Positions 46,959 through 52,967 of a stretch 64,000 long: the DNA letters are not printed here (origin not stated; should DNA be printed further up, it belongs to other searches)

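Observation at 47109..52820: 1903-aa acyl-CoA-synthetase-like protein with degenerate ATP-binding P-loop and ~1200 aa of low-complexity insertion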

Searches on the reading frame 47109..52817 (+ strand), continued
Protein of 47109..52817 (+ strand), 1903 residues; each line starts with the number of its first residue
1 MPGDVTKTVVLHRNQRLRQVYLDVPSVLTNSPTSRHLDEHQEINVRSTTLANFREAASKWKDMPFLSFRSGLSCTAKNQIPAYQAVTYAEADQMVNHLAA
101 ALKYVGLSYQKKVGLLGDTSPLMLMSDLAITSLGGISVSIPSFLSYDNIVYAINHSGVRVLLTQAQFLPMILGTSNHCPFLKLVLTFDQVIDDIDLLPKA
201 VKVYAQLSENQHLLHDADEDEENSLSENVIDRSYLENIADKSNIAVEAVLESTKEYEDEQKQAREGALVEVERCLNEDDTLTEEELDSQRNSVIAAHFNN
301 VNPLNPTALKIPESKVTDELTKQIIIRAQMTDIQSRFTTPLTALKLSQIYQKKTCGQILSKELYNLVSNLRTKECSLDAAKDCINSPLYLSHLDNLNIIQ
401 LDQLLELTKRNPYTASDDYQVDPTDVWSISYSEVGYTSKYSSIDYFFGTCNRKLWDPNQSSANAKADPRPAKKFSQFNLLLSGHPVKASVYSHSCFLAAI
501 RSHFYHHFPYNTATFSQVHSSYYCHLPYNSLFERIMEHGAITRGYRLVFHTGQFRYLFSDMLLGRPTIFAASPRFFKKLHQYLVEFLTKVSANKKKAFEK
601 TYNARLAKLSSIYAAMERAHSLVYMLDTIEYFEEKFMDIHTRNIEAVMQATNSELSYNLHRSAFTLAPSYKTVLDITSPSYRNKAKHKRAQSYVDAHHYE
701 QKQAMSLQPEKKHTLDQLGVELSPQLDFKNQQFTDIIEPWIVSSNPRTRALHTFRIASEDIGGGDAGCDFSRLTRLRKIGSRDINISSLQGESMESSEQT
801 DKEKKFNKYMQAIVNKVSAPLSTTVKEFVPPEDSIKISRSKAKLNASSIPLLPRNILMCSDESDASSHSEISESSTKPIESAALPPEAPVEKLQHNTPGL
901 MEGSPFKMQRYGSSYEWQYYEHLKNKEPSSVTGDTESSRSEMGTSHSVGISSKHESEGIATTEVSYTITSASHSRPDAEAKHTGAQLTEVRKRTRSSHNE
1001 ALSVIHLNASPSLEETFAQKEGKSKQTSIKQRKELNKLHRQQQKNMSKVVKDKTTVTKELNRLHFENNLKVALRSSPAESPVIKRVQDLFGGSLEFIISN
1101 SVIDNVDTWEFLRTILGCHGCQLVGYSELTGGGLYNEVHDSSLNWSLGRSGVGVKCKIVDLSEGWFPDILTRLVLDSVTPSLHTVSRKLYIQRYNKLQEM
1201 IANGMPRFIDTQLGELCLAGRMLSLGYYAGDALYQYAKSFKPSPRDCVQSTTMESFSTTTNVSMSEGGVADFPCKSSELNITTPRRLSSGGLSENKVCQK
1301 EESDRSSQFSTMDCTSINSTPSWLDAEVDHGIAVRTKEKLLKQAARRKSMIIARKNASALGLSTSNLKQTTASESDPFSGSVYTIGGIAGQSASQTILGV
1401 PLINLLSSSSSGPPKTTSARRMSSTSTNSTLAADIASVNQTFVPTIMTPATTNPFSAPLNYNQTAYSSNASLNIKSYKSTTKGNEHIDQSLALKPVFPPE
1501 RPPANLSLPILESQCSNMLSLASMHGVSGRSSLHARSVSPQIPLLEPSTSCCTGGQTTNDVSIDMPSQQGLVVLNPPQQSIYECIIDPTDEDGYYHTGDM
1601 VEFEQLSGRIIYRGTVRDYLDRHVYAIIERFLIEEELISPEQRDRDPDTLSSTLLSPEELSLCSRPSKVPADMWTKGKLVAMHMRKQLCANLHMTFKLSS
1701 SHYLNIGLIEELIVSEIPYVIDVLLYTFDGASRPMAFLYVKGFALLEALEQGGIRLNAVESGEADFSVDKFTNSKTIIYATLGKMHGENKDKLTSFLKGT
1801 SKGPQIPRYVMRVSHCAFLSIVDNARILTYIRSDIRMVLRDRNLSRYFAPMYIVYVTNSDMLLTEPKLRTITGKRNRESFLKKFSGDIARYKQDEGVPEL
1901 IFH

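Call 48: find_homologous_proteins(query=A2, max_evalue=1e-10)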
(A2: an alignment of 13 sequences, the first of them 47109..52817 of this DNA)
Query A2 (13 sequences) (1903 aa, profile of the alignment): 96 proteins with E <= 1e-10 among 8000 candidates.
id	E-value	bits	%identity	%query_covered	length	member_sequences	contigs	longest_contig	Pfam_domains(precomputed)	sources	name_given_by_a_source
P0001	4.2e-244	830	100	100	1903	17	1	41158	PF00501.35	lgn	-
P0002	7.3e-236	803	90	100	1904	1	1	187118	PF00501.35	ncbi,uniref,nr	ncbi:Hypothetical protein GLP15_5161 [Giardia lamblia P15]|uniref:AMP-dependent synthetase/ligase do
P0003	7.7e-229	780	81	100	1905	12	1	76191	PF00501.35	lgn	-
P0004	6.6e-228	777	78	100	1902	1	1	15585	PF00501.35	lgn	-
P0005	1.5e-226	772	78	100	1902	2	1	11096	PF00501.35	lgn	-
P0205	9.4e-91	323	26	7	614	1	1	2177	PF00501.35,PF23562.3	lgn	-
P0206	1.0e-71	260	41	3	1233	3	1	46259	PF00550.32,PF00501.35,PF07993.19,PF01370.28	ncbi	ncbi:carboxylic acid reductase [Streptomyces klenkii]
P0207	3.0e-69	252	26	5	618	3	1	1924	PF00501.35,PF23562.3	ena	-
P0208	8.8e-65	237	-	-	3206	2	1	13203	PF00668.26,PF00550.32,PF00501.35,PF13193.13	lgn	-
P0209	1.5e-63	233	30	5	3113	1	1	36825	PF00668.26,PF00550.32,PF00501.35,PF13193.13,PF00975.27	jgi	jgi:amino acid adenylation domain-containing protein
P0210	1.7e-61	227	32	4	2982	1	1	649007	PF00668.26,PF00550.32,PF00501.35,PF13193.13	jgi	jgi:amino acid adenylation domain-containing protein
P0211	2.7e-56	209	28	4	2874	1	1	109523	PF00668.26,PF00550.32,PF00501.35,PF13193.13,PF23024.2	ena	-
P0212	2.5e-51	193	27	4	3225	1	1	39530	PF00668.26,PF04321.24,PF16363.12,PF00550.32,PF00501.35,PF13193.13,PF07993.19,PF01370.28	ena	-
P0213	3.4e-49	186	33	3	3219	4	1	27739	PF00668.26,PF00550.32,PF00501.35,PF13193.13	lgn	-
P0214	1.5e-46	177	32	4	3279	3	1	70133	PF00668.26,PF00550.32,PF00501.35,PF13193.13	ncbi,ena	ncbi:MAG TPA: amino acid adenylation domain-containing protein [Longimicrobiaceae bacterium]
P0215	1.3e-45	174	33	3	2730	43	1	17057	PF00668.26,PF00550.32,PF00501.35,PF13193.13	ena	-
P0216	2.6e-45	173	25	4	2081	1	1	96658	PF00668.26,PF00550.32,PF01073.26,PF00501.35,PF13193.13,PF07993.19,PF01370.28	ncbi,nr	ncbi:MAG: amino acid adenylation domain-containing protein [Oscillatoriophycideae cyanobacterium NC_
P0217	7.9e-44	168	22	4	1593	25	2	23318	PF13508.14,PF00501.35,PF23562.3,PF00583.32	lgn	-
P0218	1.1e-41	161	33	4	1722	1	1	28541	PF00668.26,PF00550.32,PF00501.35,PF13193.13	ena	-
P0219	1.5e-41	161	39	4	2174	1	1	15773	PF00668.26,PF00550.32,PF00501.35,PF13193.13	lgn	-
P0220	3.6e-40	156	24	5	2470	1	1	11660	PF00668.26,PF00550.32,PF00501.35,PF13193.13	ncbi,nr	ncbi:MAG: amino acid adenylation domain-containing protein, partial [Propionibacteriaceae bacterium]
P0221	7.0e-40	155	-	-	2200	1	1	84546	PF00668.26,PF00550.32,PF00501.35,PF13193.13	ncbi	-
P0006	1.7e-39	154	34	4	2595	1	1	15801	PF00668.26,PF00550.32,PF00501.35,PF13193.13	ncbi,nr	ncbi:MAG TPA: amino acid adenylation domain-containing protein, partial [Longimicrobium sp.]|nr:amin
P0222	1.9e-39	154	-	-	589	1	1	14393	PF00501.35,PF13193.13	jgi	-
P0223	2.3e-39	153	29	4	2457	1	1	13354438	PF00668.26,PF00550.32,PF00551.25,PF02911.24,PF00501.35,PF13193.13,PF00975.27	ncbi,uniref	ncbi:amino acid adenylation domain-containing protein [Sorangium sp. So ce1000]|uniref:amino acid ad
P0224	6.8e-39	152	43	1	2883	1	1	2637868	PF13489.13,PF00550.32,PF00501.35,PF13193.13,PF08241.19,PF13847.13,PF00668.26,PF05175.21,PF13649.13,PF12697.14,PF00975.27,PF01209.25,PF08242.19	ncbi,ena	-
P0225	6.6e-38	149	27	5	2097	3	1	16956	PF00668.26,PF00550.32,PF00501.35,PF13193.13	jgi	jgi:amino acid adenylation domain-containing protein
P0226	9.1e-38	148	26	8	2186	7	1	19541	PF00668.26,PF00550.32,PF00501.35,PF13193.13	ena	-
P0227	9.2e-38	148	30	5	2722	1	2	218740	PF00668.26,PF00550.32,PF05050.20,PF00501.35,PF13193.13,PF00975.27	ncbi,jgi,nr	ncbi:MAG: amino acid adenylation domain-containing protein [Acidobacteria bacterium]|nr:amino acid a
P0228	1.6e-37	147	29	4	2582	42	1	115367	PF00668.26,PF00550.32,PF00501.35,PF13193.13,PF07993.19,PF01370.28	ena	-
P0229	6.6e-35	139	40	3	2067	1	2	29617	PF00668.26,PF00550.32,PF00501.35,PF13193.13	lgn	-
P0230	1.1e-34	138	25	3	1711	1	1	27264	PF00668.26,PF00550.32,PF00501.35,PF13193.13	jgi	-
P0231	4.0e-34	136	34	4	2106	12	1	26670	PF00668.26,PF00550.32,PF00501.35,PF13193.13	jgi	-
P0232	5.1e-34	136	-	-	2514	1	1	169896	PF00668.26,PF16363.12,PF00550.32,PF00501.35,PF13193.13,PF07993.19,PF01370.28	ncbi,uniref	ncbi:amino acid adenylation domain-containing protein [Streptomyces sp. NPDC002994]|uniref:non-ribos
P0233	6.0e-34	135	-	-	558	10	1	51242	PF00501.35,PF13193.13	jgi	jgi:fatty-acyl-CoA synthase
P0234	9.4e-34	135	28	4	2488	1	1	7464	PF00668.26,PF00550.32,PF05050.20,PF00501.35,PF13193.13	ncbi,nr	ncbi:MAG TPA: amino acid adenylation domain-containing protein, partial [Longimicrobium sp.]|nr:amin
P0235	2.3e-33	134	30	4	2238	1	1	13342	PF00668.26,PF00109.33,PF00550.32,PF00501.35,PF13193.13,PF24919.1,PF23024.2,PF02801.29,PF23297.2,PF16197.12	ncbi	ncbi:MAG TPA: amino acid adenylation domain-containing protein, partial [Herpetosiphonaceae bacteriu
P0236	3.5e-33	133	-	-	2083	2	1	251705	PF00668.26,PF00550.32,PF00501.35,PF13193.13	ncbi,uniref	ncbi:amino acid adenylation domain-containing protein [Kitasatospora sp. NPDC048365]|uniref:amino ac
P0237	5.3e-33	132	-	-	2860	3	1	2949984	PF00668.26,PF00550.32,PF00501.35,PF13193.13,PF23297.2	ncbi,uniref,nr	ncbi:hypothetical protein ASPTUDRAFT_66665 [Aspergillus tubingensis CBS 134.48]|uniref:Carrier domai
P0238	3.2e-32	130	25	5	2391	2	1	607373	PF00668.26,PF00550.32,PF00501.35,PF13193.13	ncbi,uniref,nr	ncbi:non-ribosomal peptide synthetase [Chitinophaga sp. Ak27]|uniref:non-ribosomal peptide synthetas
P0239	5.6e-32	129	29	6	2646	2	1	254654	PF08659.17,PF00109.33,PF21089.4,PF22621.3,PF00550.32,PF00108.30,PF00501.35,PF13193.13,PF16197.12,PF22953.4,PF00698.27,PF14765.13,PF00975.27,PF00106.32,PF02801.29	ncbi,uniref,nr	ncbi:acyl transferase domain-containing protein/acyl-CoA synthetase (AMP-forming)/AMP-acid ligase II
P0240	8.7e-32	128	-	-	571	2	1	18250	PF00501.35,PF13193.13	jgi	-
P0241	1.4e-31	128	29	4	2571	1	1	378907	PF00668.26,PF00550.32,PF00501.35,PF13193.13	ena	-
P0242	4.5e-31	126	-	-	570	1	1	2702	PF00501.35,PF13193.13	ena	-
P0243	2.6e-30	123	44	2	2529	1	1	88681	PF00668.26,PF00550.32,PF00501.35,PF13193.13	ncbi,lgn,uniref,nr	ncbi:amino acid adenylation domain-containing protein [Hymenobacter sp. HSC-4F20]|uniref:non-ribosom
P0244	1.2e-29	121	28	4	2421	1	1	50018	PF00668.26,PF00550.32,PF00501.35,PF13193.13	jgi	-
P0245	1.0e-27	115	24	4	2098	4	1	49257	PF00668.26,PF00550.32,PF00501.35,PF13193.13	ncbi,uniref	ncbi:amino acid adenylation domain-containing protein [Saccharothrix hoggarensis]|uniref:Amino acid 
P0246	4.6e-27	113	-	-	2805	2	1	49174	PF00881.30,PF00668.26,PF00109.33,PF00550.32,PF00108.30,PF00501.35,PF13193.13,PF23024.2,PF02801.29,PF23297.2,PF16197.12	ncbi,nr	ncbi:MAG: amino acid adenylation domain-containing protein [Desulfovibrionaceae bacterium]|nr:amino 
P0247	4.7e-27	113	-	-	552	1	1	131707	PF00501.35,PF13193.13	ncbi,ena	-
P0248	1.6e-26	111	-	-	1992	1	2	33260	PF00109.33,PF22621.3,PF00550.32,PF00108.30,PF00501.35,PF13193.13,PF23297.2,PF16197.12,PF00698.27,PF12697.14,PF00975.27,PF02801.29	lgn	-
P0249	2.6e-26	110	-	-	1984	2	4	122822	PF00668.26,PF00296.27,PF00550.32,PF00551.25,PF00501.35,PF13193.13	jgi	jgi:natural product biosynthesis luciferase-like monooxygenase protein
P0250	4.4e-26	109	31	7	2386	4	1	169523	PF00668.26,PF00550.32,PF00501.35,PF13193.13,PF00975.27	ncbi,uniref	ncbi:amino acid adenylation domain-containing protein [Streptomyces sp. NPDC059708]|uniref:amino aci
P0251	4.9e-26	109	-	-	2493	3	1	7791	PF00668.26,PF16363.12,PF00550.32,PF01073.26,PF00501.35,PF13193.13,PF07993.19,PF01370.28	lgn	-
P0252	6.9e-26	109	28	4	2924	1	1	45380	PF00668.26,PF00550.32,PF00501.35,PF13193.13,PF23297.2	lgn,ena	-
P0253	7.5e-26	109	31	3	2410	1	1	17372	PF00668.26,PF00550.32,PF00501.35,PF13193.13,PF00975.27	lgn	-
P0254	7.6e-26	109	28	4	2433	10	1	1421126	PF00668.26,PF00550.32,PF00501.35,PF13193.13,PF00975.27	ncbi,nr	ncbi:non-ribosomal peptide synthetase [Streptomyces sp. H-KF8]|nr:non-ribosomal peptide synthetase [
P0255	1.1e-24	105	29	4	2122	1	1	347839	PF00668.26,PF00550.32,PF00501.35,PF13193.13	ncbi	-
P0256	1.5e-24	104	26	4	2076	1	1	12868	PF00668.26,PF00550.32,PF00501.35,PF13193.13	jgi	jgi:amino acid adenylation domain-containing protein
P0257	2.4e-24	104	-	-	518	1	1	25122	PF00501.35,PF13193.13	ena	-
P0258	8.0e-24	102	28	4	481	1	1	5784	PF00501.35,PF13193.13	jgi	jgi:fatty-acyl-CoA synthase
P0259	6.5e-23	99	-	-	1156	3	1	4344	PF05977.20,PF00501.35,PF01553.27,PF07690.22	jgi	jgi:acyl-[acyl-carrier-protein]-phospholipid O-acyltransferase/long-chain-fatty-acid--[acyl-carrier-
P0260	4.6e-22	96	-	-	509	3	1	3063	PF00501.35,PF13193.13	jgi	jgi:o-succinylbenzoate---CoA ligase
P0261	6.8e-22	96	45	2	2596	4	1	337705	PF00668.26,PF00550.32,PF00501.35,PF13193.13,PF07993.19,PF01370.28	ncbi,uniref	ncbi:hypothetical protein GCM10023085_49310 [Actinomadura viridis]|uniref:non-ribosomal peptide synt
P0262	2.1e-21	94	29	5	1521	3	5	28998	PF00296.27,PF00550.32,PF00551.25,PF02911.24,PF00501.35,PF13193.13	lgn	-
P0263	5.7e-21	92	-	-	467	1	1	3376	PF00501.35,PF13193.13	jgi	jgi:long-chain acyl-CoA synthetase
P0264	7.6e-21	92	28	3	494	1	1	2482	PF00501.35,PF13193.13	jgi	jgi:acyl-CoA synthetase (AMP-forming)/AMP-acid ligase II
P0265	1.4e-20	91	-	-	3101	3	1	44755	PF08659.17,PF00109.33,PF00550.32,PF13561.13,PF00501.35,PF13193.13,PF16197.12,PF01370.28,PF00668.26,PF00975.27,PF00106.32,PF02801.29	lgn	-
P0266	3.3e-20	90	26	4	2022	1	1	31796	PF13847.13,PF00668.26,PF13489.13,PF13649.13,PF00550.32,PF00501.35,PF13193.13,PF08241.19,PF08242.19,PF05401.17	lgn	-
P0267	1.0e-19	88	39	2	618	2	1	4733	PF00501.35,PF23562.3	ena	-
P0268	1.6e-19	88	33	3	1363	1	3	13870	PF00668.26,PF00550.32,PF00501.35,PF13193.13,PF07993.19,PF01370.28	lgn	-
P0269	3.9e-19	86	39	2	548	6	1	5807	PF00501.35,PF13193.13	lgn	-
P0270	4.2e-18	83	27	4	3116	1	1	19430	PF22336.3,PF00109.33,PF22621.3,PF00550.32,PF00202.28,PF00108.30,PF00501.35,PF13193.13,PF16197.12,PF00698.27,PF00668.26,PF00296.27,PF02801.29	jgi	jgi:natural product biosynthesis luciferase-like monooxygenase protein/amino acid adenylation domain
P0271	8.7e-18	82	-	-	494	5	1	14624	PF00501.35,PF13193.13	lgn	-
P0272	2.5e-17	80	25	5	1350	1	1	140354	PF00668.26,PF00550.32,PF00501.35,PF13193.13,PF00975.27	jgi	jgi:amino acid adenylation domain-containing protein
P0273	5.3e-17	79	27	5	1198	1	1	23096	PF00668.26,PF00550.32,PF00501.35,PF13193.13,PF23297.2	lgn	-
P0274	6.4e-17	79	30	4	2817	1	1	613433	PF08659.17,PF22336.3,PF00109.33,PF21089.4,PF22621.3,PF00550.32,PF00108.30,PF00501.35,PF13193.13,PF16197.12,PF22953.4,PF00698.27,PF14765.13,PF00975.27,PF00106.32,PF02801.29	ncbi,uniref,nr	ncbi:type I polyketide synthase [Streptomyces sp. NBC_01433]|uniref:type I polyketide synthase n=1 T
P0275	1.1e-16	78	-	-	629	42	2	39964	PF00501.35,PF13193.13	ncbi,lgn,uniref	ncbi:acyl-CoA synthetase [Paraburkholderia sp. RL18-103-BIB-C]|uniref:acyl-CoA synthetase n=1 Tax=un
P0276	8.3e-16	75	-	-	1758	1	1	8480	PF00668.26,PF00550.32,PF01073.26,PF00501.35,PF07993.19,PF01370.28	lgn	-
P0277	3.8e-15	73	28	5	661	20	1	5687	PF16177.12,PF00501.35,PF13193.13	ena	-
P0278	4.3e-15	73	-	-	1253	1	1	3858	PF00668.26,PF00550.32,PF00501.35,PF13193.13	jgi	jgi:amino acid adenylation domain-containing protein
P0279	5.0e-15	73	-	-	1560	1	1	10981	PF00668.26,PF00550.32,PF00501.35,PF23024.2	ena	-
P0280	8.6e-15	72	-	-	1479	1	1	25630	PF00668.26,PF16363.12,PF00550.32,PF00501.35,PF07993.19,PF01370.28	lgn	-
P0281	1.1e-14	72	-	-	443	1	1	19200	PF00501.35,PF13193.13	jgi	jgi:O-succinylbenzoic acid--CoA ligase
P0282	1.1e-14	72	44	1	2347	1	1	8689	PF12706.14,PF00668.26,PF00550.32,PF00501.35,PF13193.13,PF00753.34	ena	-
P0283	2.5e-14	71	-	-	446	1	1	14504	PF00501.35,PF13193.13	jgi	jgi:o-succinylbenzoate---CoA ligase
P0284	3.4e-14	70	-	-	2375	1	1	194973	PF00668.26,PF00550.32,PF00899.28,PF00501.35,PF13193.13,PF02310.25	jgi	-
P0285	5.3e-14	69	-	-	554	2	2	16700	PF00501.35,PF13193.13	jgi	jgi:acyl-CoA synthetase (AMP-forming)/AMP-acid ligase II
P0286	7.7e-14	69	60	1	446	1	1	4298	PF00501.35,PF13193.13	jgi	jgi:o-succinylbenzoate---CoA ligase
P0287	9.3e-14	69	30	5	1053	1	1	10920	PF00668.26,PF00550.32,PF00501.35,PF13193.13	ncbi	-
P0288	1.9e-13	68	24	5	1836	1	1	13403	PF00668.26,PF00550.32,PF00501.35,PF13193.13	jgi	jgi:amino acid adenylation domain-containing protein/non-ribosomal peptide synthase protein (TIGR017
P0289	2.2e-13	67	-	-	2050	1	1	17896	PF00668.26,PF00550.32,PF12697.14,PF00501.35,PF13193.13,PF00975.27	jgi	jgi:amino acid adenylation domain-containing protein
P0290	2.6e-13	67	-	-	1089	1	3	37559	PF00668.26,PF00550.32,PF00501.35,PF13193.13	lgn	-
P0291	8.6e-13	65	-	-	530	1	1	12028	PF00501.35,PF13193.13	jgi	jgi:acyl-CoA synthetase (AMP-forming)/AMP-acid ligase II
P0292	2.6e-12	64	-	-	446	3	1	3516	PF00501.35,PF13193.13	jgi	jgi:O-succinylbenzoic acid--CoA ligase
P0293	2.7e-11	61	-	-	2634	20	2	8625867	PF00668.26,PF00550.32,PF00501.35,PF13193.13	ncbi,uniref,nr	ncbi:non-ribosomal peptide synthetase [Streptomyces alfalfae]|uniref:Non-ribosomal peptide synthetas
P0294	7.2e-11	59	28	4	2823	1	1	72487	PF00668.26,PF00550.32,PF00501.35,PF13193.13,PF00975.27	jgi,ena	-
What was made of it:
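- Tried and rejected: Word-indexed homolog search with a family alignment (call 48).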
